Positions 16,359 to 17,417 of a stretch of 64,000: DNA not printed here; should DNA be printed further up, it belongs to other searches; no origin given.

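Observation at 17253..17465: Independently transcribed, GC-rich structured RNA of about 175 nt replacing the alpha-operon genes after map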

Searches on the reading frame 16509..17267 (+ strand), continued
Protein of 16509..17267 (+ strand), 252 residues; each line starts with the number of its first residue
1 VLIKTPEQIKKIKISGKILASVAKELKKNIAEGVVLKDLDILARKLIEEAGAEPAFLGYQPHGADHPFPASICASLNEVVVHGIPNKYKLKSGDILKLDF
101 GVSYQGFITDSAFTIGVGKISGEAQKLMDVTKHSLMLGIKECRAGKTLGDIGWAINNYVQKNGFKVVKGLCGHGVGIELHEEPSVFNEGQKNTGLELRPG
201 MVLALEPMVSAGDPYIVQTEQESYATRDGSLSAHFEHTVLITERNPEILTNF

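Call 55: find_encoding_contigs(protein=P0007, flank=1200, max_places=3)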
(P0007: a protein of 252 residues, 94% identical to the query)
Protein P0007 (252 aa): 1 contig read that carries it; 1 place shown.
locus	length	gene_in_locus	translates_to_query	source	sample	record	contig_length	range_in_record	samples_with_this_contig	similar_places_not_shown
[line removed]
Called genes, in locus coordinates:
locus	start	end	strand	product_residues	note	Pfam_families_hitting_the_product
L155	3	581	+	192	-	?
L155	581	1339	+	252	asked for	PF00557:Peptidase_M24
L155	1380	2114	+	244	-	PF00535:Glycos_transf_2, PF10111:Glyco_tranf_2_2 (weak), PF13641:Glyco_tranf_2_3 (weak)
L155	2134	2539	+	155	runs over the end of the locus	PF03449:GreA_GreB_N, PF01272:GreA_GreB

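Call 75: list_cluster_members(proteins=[P0001, P0010])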
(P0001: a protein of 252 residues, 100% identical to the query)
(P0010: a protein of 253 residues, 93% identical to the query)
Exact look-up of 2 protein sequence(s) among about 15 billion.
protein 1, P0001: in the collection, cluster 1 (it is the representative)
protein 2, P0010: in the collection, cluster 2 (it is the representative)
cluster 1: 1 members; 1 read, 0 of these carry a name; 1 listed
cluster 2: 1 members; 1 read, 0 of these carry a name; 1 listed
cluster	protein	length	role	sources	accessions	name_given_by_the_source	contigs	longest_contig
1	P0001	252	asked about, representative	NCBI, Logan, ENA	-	-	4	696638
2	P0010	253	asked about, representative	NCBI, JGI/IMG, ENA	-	-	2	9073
